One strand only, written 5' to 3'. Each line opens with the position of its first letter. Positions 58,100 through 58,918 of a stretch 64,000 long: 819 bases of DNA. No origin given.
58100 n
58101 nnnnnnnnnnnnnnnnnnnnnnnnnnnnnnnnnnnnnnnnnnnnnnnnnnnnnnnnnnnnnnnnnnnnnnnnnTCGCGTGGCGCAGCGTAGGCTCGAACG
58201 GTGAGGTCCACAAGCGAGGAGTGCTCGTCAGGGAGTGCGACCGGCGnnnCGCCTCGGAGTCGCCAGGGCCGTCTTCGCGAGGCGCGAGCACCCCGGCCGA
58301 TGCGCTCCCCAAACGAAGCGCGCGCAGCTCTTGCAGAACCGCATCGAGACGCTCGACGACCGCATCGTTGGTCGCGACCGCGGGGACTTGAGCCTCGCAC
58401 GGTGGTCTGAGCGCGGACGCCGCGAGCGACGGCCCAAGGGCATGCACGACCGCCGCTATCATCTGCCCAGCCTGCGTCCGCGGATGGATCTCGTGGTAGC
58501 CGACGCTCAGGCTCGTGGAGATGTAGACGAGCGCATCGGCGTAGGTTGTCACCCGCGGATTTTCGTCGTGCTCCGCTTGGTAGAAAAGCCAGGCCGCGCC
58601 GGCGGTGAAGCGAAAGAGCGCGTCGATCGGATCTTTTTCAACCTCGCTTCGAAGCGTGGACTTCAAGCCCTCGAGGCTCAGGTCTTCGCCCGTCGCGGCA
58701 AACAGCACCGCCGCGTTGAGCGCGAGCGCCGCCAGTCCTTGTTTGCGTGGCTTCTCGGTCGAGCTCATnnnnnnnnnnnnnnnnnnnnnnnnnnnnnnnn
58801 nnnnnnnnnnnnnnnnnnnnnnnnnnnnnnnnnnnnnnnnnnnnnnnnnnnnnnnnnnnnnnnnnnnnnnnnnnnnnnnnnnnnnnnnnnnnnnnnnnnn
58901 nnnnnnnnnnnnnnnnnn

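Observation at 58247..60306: Translationally coupled periplasmic binding protein plus minimal pore-loop protein with a non-canonical filter (SVGYHE): a split ligand-gated-channel-like pair?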

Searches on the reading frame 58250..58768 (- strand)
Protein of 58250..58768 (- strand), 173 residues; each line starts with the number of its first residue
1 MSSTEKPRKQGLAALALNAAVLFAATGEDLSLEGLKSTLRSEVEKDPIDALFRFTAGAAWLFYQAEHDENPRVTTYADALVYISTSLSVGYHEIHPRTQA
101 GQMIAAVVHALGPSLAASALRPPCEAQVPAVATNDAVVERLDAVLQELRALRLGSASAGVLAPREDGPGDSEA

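Call 4: search_protein_families(library=pfam, proteins=[window:58250-58768:-], max_evalue=1)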
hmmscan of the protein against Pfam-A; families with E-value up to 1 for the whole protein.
window:58250-58768:- (173 aa): 2 families
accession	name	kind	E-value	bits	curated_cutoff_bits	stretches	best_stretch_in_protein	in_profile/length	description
PF07885.22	Ion_trans_2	-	4.9e-05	23.6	22.5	1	54-115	5-65/79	Ion channel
PF23793.1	LysC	-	0.15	12.4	27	0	119-149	23-53/69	Rz1-like lysis system protein LysC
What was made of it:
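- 58247..58768 (-): 173-aa pore-loop protein. In order: N-terminal hydrophobic helix, amphipathic helix, M1, pore helix, filter, short M2, linker, C-terminal heptad helix. Ion_trans_2 at 23.6 bits, cut-off 22.5 (call 4).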

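Call 5: find_homologous_proteins(query=window:58250-58768:-, max_evalue=0.001)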
Query window:58250-58768:- (173 aa): 21 proteins with E <= 0.001 among 1815 candidates.
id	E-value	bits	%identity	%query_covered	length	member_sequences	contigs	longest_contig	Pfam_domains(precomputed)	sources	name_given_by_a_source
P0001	2.2e-102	358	99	100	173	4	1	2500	-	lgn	-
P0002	7.5e-64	232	75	91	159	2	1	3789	PF07885.23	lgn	-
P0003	6.9e-60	219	72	86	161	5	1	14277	PF07885.23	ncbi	-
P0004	7.1e-54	200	64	91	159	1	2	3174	PF07885.23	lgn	-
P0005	1.3e-53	199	63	88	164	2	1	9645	PF07885.23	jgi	jgi:voltage-gated potassium channel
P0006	2.9e-53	198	63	88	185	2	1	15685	PF07885.23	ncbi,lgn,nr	ncbi:MAG: two pore domain potassium channel family protein [Deltaproteobacteria bacterium]|nr:two po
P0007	8.2e-51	190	64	87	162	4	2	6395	-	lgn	-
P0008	2.5e-50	188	63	88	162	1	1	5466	-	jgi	jgi:hypothetical protein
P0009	2.9e-49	185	62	92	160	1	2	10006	PF07885.23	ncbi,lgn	-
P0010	3.4e-48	181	63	77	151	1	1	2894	PF07885.23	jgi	jgi:voltage-gated potassium channel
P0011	9.3e-47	177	59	88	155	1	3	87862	PF07885.23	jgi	jgi:hypothetical protein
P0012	4.5e-45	171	66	74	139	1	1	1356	PF07885.23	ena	-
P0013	9.1e-34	135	99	43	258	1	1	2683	PF02601.21,PF13742.13,PF01336.32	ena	-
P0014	2.5e-33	133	54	72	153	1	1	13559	PF07885.23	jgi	jgi:hypothetical protein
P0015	1.6e-22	98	45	71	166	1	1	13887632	-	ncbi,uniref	ncbi:hypothetical protein WMF20_30940 [Sorangium sp. So ce834]|uniref:hypothetical protein n=1 Tax=S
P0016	1.7e-20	92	45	68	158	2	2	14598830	-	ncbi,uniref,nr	ncbi:uncharacterized protein SOCE836_068020 [Sorangium cellulosum]|uniref:Potassium channel domain-c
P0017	4.4e-19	87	43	68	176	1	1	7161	PF07885.23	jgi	jgi:voltage-gated potassium channel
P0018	7.1e-19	86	44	83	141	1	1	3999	PF07885.23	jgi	jgi:hypothetical protein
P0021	1.0e-11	63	45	53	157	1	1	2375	PF07885.23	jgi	jgi:hypothetical protein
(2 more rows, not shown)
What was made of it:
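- NCBI and JGI annotate homologs as potassium channel family proteins (call 5).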

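Call 6: search_solved_structures(query=window:58250-58768:-, max_evalue=10, show_alignments=3)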
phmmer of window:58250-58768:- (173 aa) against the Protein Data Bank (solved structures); distinct sequences matched with E-value up to 10: 71 (the best 60 are shown).
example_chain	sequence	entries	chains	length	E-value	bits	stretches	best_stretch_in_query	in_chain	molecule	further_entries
9x5j_D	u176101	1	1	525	0.00011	25.4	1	58-116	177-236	Potassium voltage-gated channel subfamily KQT member 2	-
9ixz_A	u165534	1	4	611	0.00011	25.4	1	58-116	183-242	Isoform 3 of Potassium voltage-gated channel subfamily KQT member 2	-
9ixy_A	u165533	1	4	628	0.00011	25.4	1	58-116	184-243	Isoform 3 of Potassium voltage-gated channel subfamily KQT member 2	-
8j02_A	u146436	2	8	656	0.00012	25.3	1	58-116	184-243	Potassium voltage-gated channel subfamily KQT member 2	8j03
7cr0_A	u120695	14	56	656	0.00012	25.3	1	58-116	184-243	Potassium voltage-gated channel subfamily KQT member 2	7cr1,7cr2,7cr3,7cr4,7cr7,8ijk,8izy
24vi_B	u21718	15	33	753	0.00017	24.8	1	58-116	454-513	Green fluorescent protein,Potassium voltage-gated channel subfamily KQT member 2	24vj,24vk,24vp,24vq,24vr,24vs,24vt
22ay_A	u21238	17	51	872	0.00018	24.7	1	58-116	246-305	Potassium voltage-gated channel subfamily KQT member 2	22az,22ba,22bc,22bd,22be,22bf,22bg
24vl_B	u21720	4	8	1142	0.00027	24.1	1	58-116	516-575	Green fluorescent protein,Potassium voltage-gated channel subfamily KQT member 2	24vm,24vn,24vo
9loc_A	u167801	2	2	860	0.0026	20.9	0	17-59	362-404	Fc receptor-like protein 5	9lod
9j38_A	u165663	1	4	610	0.0026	20.9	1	58-116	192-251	Potassium voltage-gated channel subfamily KQT member 5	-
9liz_A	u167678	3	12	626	0.0027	20.9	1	58-116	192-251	Potassium voltage-gated channel subfamily KQT member 5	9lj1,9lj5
7vnp_A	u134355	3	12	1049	0.0095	19.1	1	57-116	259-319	Potassium voltage-gated channel subfamily KQT member 4,Maltodextrin-binding protein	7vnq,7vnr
7byl_A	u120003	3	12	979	0.011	18.9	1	57-116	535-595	Green fluorescent protein,Potassium voltage-gated channel subfamily KQT member 4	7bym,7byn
7m2i_C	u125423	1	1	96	0.043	17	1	61-113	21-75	pH-gated potassium channel KcsA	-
2p7t_C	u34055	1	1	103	0.07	16.3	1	61-113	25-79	Voltage-gated potassium channel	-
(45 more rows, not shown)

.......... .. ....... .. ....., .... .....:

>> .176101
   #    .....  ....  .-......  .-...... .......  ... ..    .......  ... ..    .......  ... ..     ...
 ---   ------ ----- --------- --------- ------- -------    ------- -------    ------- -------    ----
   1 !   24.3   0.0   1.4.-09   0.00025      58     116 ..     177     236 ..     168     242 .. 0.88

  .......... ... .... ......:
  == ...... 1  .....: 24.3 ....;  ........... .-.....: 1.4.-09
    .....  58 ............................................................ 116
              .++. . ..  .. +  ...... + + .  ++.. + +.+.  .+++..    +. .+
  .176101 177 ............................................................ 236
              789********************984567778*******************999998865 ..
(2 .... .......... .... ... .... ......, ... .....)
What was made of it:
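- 58247..58768 (-): KCNQ2 and KcsA pore alignments (call 6).
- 58490..58543 (-): Pore helix (aa 76-87) and filter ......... (aa 85-93). His92 replaces the second Gly of GYG. The segment before the filter is one residue shorter than in KCNQ2. phmmer alignment to KCNQ2 contains a 1-residue gap (call 6).
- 58409..58477 (-): M2 inner helix (aa 98-120). G101 and G112-P113 are invariant. The helix ends 8 residues after the presumed hinge Gly. The equivalence of the hinge Gly with KcsA G99 is my own ungapped extension of the call 6 alignment.
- Checked: It hits Pfam Ion_trans_2 at E=4.9e-5, 23.6 bits against a cut-off of 22.5 (call 4). phmmer against PDB finds KCNQ2, KCNQ5 and KcsA pores and aligns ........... 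with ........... (call 6).
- Residue-level alignment to KCNQ2 and KcsA pores (call 6). The pre-filter segment is one residue shorter (call 6).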

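Call 8: find_related_loci(query=A1, collection=genome_contigs, flank=10000)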
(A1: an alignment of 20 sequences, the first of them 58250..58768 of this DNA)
Query A1 (173 aa) in genome_contigs; peptide patterns used: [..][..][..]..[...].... (x = any residue, [..] = any of these).
42 stretches matched a pattern; 35 encode a relative of the query (tblastn E <= 1e-3); 35 distinct loci.
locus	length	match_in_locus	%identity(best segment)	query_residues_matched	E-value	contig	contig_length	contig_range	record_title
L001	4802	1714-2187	73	2-163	9e-72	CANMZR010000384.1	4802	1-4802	MAG: Polyangiaceae bacterium isolate ZH-3nov15-113 genome assembly, contig: ZH-3nov15-C37279, whole genome shotgun seque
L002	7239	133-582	64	3-152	1e-51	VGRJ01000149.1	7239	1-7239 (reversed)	MAG: Deltaproteobacteria bacterium isolate K_DeepCast_35m_m2_009 K_DeepCast_35m_m2_009_Ga0194129_10016462, whole genome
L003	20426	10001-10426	42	16-152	6e-31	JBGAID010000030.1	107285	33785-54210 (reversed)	MAG: Polyangiaceae bacterium isolate MAG_MBR_H125.7 MBRH125-7_opera_contig_935, whole genome shotgun sequence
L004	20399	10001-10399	41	20-148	2e-27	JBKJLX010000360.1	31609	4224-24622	MAG: Polyangiaceae bacterium isolate ant_bin.300 k117_5836371, whole genome shotgun sequence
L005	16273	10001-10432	39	32-164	1e-26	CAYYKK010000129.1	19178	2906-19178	MAG TPA_asm: uncultured Polyangiaceae bacterium isolate binchicken_co284_169 genome assembly, contig: NODE_3061_length_1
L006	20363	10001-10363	41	32-148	3e-26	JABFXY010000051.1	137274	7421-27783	MAG: Polyangiaceae bacterium isolate Bin8.16 NODE_14_length_137274_cov_5.735514, whole genome shotgun sequence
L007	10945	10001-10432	42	16-153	1e-25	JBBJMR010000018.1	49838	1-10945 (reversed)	MAG: Polyangiaceae bacterium isolate RUP_SRG_27 NODE_535_length_49838_cov_7.787879, whole genome shotgun sequence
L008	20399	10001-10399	41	14-157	3e-25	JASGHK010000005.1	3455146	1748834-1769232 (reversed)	MAG: Myxococcales bacterium isolate 5N171 JMF-2111-06-0005.ont.bin.171_4, whole genome shotgun sequence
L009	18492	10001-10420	37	29-170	1e-24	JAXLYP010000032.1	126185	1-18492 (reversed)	MAG: Polyangiaceae bacterium isolate STL-MYX16 C3.166.fa-32, whole genome shotgun sequence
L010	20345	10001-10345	44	35-150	3e-24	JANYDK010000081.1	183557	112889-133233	MAG: Deltaproteobacteria bacterium isolate 336R_metabinner_62 336R_k141_2615253, whole genome shotgun sequence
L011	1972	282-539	48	27-112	1e-23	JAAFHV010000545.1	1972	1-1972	MAG: Myxococcales bacterium isolate bin26.maxbin.ball.049 WN_Myxococcales_2_scaffold_542, whole genome shotgun sequence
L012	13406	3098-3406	44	16-120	4e-23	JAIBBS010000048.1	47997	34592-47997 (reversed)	MAG: Nannocystaceae bacterium isolate SSF46 NODE_13298_length_47997_cov_59.407792, whole genome shotgun sequence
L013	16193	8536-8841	43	11-112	3e-22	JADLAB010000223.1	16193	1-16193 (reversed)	MAG: Polyangiaceae bacterium isolate SJ101 c_000000336576, whole genome shotgun sequence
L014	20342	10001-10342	39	35-149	3e-22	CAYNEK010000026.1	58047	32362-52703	MAG TPA_asm: uncultured Polyangiaceae bacterium isolate SRP263991_co5_36 genome assembly, contig: NODE_1197_length_58047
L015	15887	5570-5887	41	7-112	8e-22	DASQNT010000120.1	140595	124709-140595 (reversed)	MAG TPA_asm: Polyangiaceae bacterium isolate SMAG_U10783 k141_64793, whole genome shotgun sequence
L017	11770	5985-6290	41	11-112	4e-21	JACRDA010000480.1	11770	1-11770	MAG: Myxococcales bacterium isolate NC_groundwater_1660_Pr3_B-0.1um_73_17 SR-2_scaffold_141_3995967, whole genome shotgu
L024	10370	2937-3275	42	35-146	1e-19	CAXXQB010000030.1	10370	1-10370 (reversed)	MAG: uncultured Methanoregula sp. isolate 16354076-71c5-4ad2-a3f6-d0882f86870f genome assembly, contig: contig_30, whole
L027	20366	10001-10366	39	7-123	9e-19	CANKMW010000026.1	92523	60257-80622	MAG: Myxococcales bacterium isolate TH-Jun18-119 genome assembly, contig: TH-Jun18-C309, whole genome shotgun sequence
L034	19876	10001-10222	49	73-148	3e-13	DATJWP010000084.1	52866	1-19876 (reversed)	MAG TPA_asm: Polyangia bacterium isolate SMAG_U15102 k141_883489, whole genome shotgun sequence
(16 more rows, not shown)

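Call 11: find_encoding_contigs(protein=P0011, flank=10000, max_places=2)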
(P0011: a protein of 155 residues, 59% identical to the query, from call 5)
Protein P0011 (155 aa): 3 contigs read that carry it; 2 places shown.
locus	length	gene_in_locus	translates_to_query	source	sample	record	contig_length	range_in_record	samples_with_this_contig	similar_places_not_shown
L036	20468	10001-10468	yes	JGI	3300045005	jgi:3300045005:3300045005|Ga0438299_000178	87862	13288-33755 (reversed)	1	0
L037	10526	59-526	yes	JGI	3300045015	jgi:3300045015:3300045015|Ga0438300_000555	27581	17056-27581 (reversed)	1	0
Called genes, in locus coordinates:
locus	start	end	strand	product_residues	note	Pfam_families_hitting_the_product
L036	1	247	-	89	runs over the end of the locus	-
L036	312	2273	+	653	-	PF00289:Biotin_carb_N, PF02222:ATP-grasp, PF02786:CPSase_L_D2, PF07478:Dala_Dala_lig_C, PF02785:Biotin_carb_C, PF21139:BT_MCC_alpha, PF00364:Biotin_lipoyl, PF25917:BSH_RND (weak)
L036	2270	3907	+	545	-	PF01039:Carboxyl_trans, PF03255:ACCA (weak)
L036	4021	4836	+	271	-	-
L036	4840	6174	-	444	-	PF00365:PFK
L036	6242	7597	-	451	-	-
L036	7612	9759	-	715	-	PF00009:GTP_EFTU, PF22042:EF-G_D2, PF03144:GTP_EFTU_D2, PF14492:EFG_III, PF16658:RF3_C (weak), PF03764:EFG_IV, PF00679:EFG_C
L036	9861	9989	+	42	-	-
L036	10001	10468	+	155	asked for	PF07885:Ion_trans_2 (weak)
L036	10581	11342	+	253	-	-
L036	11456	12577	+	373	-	PF00487:FA_desaturase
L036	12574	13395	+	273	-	PF02666:PS_Dcarbxylase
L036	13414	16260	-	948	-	PF08126:Propeptide_C25, PF01364:Peptidase_C25, PF19190:BACON_2 (weak), PF11617:Cu-binding_MopE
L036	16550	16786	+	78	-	-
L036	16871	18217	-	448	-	PF00069:Pkinase, PF01636:APH (faint), PF07714:PK_Tyr_Ser-Thr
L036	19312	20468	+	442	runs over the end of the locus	PF03781:FGE-sulfatase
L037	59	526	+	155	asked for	PF07885:Ion_trans_2 (weak)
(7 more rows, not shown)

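Call 12: find_encoding_contigs(protein=P0006, flank=10000, max_places=2)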
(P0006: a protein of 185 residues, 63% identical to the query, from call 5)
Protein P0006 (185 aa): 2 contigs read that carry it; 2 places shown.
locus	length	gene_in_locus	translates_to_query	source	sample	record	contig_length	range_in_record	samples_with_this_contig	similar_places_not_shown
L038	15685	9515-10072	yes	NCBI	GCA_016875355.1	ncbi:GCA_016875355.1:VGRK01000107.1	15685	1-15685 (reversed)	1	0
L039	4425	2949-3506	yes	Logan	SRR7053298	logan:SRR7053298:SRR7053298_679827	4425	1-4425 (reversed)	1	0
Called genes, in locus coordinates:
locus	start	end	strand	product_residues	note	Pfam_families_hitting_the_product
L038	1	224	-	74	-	?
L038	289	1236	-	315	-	-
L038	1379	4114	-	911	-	PF00326:Peptidase_S9 (weak), PF00756:Esterase (faint)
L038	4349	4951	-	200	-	PF04279:IspA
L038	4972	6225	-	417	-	PF12947:EGF_3 (faint), PF12662:cEGF (weak), PF07645:EGF_CA, PF25210:Kelch_FKB95 (weak), PF24681:Kelch_KLHDC2_KLHL20_DRC7, PF07646:Kelch_2 (faint), PF01344:Kelch_1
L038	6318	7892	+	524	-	PF01645:Glu_synthase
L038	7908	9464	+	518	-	PF13458:Peripla_BP_6, PF01094:ANF_receptor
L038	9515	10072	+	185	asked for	PF07885:Ion_trans_2 (weak)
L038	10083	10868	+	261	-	-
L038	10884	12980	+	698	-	-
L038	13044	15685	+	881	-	PF12458:DUF3686, PF25472:DUF7902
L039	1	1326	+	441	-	?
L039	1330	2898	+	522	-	PF13458:Peripla_BP_6, PF01094:ANF_receptor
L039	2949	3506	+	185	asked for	PF07885:Ion_trans_2 (weak)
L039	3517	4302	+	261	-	-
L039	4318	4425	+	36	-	?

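Call 13: find_encoding_contigs(protein=P0003, flank=10000, max_places=2)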
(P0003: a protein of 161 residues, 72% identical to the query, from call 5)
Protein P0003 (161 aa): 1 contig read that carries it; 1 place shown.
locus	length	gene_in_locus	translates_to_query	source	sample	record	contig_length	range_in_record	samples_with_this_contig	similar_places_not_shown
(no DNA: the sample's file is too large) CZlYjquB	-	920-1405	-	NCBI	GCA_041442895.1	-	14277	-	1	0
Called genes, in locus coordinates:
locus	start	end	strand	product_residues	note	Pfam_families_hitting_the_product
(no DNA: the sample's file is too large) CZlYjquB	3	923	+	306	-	?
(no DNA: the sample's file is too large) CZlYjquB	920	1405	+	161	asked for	PF07885:Ion_trans_2 (weak)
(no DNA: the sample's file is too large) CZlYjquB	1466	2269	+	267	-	-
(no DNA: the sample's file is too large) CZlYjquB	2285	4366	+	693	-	-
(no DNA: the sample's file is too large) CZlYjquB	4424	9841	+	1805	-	PF12458:DUF3686, PF25472:DUF7902, PF00004:AAA (weak), PF07728:AAA_5 (faint)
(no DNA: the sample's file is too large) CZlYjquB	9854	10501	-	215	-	-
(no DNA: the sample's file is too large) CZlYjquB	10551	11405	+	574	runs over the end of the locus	PF03485:Arg_tRNA_synt_N, PF00750:tRNA-synt_1d, PF05746:DALR_1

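Call 17: search_protein_families(library=pfam, proteins=[L013:9084-9890:+, L013:9912-11864:+, L013:7128-8450:+, L017:6538-7275:+, L017:7424-9331:+, L009:8560-9918:+, L009:10419-11405:+, L005:8127-9899:+, L036:10581-11342:+], max_evalue=0.01)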
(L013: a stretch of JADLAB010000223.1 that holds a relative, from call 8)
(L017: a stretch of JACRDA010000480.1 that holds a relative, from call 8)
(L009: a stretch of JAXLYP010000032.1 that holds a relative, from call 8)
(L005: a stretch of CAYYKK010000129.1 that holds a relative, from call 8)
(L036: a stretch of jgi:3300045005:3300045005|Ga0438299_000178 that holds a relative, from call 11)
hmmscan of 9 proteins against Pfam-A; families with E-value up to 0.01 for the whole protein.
L013:9084-9890:+ (268 aa): 0 families

L013:9912-11864:+ (650 aa): 8 families
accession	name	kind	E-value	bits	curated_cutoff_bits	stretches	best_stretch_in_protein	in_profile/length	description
PF00989.32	PAS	-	7.9e-30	103.6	22.6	2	160-269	1-113/113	PAS fold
PF08448.16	PAS_4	-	1.6e-28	99.6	23.1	2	40-150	2-110/110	PAS fold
PF13426.13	PAS_9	-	2.2e-28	99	27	2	171-271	2-103/103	PAS domain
PF02518.31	HATPase_c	-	9.6e-27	94.1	26.4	1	392-508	2-110/111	Histidine kinase-, DNA gyrase B-, and HSP90-like ATPase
PF08447.18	PAS_3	-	1.5e-24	86.5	25.6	2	56-141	2-88/89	PAS fold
PF13188.13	PAS_8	-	1.6e-13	50.5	21.8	2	33-84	1-50/65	PAS domain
PF00072.30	Response_reg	-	1.5e-08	35.2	30.2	1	530-643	2-109/111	Response regulator receiver domain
PF00512.31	HisKA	-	5e-08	33.3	26.9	1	291-348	5-62/66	His Kinase A (phospho-acceptor) domain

L013:7128-8450:+ (440 aa): 2 families
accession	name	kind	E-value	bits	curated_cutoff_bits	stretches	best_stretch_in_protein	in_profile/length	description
PF00155.27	Aminotran_1_2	-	2.7e-40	139.1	19.7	1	51-430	2-360/361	Aminotransferase class I and II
PF25583.1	WCX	-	0.0014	19.4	23.9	1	377-436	5-57/76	WCX domain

L017:6538-7275:+ (245 aa): 0 families

L017:7424-9331:+ (635 aa): 8 families
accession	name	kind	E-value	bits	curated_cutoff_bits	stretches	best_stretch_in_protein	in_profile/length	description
PF00989.32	PAS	-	3.4e-29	101.6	22.6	2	145-254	1-113/113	PAS fold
PF13426.13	PAS_9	-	1.9e-28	99.2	27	2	156-256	2-103/103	PAS domain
PF02518.31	HATPase_c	-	4e-28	98.5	26.4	1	377-493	2-110/111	Histidine kinase-, DNA gyrase B-, and HSP90-like ATPase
PF08448.16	PAS_4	-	5.2e-27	94.7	23.1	2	152-259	2-110/110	PAS fold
PF08447.18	PAS_3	-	1.1e-23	83.7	25.6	2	41-126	2-88/89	PAS fold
PF13188.13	PAS_8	-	2.3e-13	50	21.8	2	18-69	1-52/65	PAS domain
PF00072.30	Response_reg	-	1.5e-08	35.3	30.2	1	515-629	2-110/111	Response regulator receiver domain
PF00512.31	HisKA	-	2.6e-06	27.8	26.9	1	276-333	5-62/66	His Kinase A (phospho-acceptor) domain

L009:8560-9918:+ (452 aa): 1 family
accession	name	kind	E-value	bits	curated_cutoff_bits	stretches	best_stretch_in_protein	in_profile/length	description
PF20573.4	DUF6782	-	0.00015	21.5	27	1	140-176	69-105/241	Putative metallopeptidase family (DUF6782)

L009:10419-11405:+ (328 aa): 0 families

L005:8127-9899:+ (590 aa): 1 family
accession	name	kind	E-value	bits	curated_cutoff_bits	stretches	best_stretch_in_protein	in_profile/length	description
PF20573.4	DUF6782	-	0.0013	18.4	27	1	274-343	69-134/241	Putative metallopeptidase family (DUF6782)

L036:10581-11342:+ (253 aa): 0 families
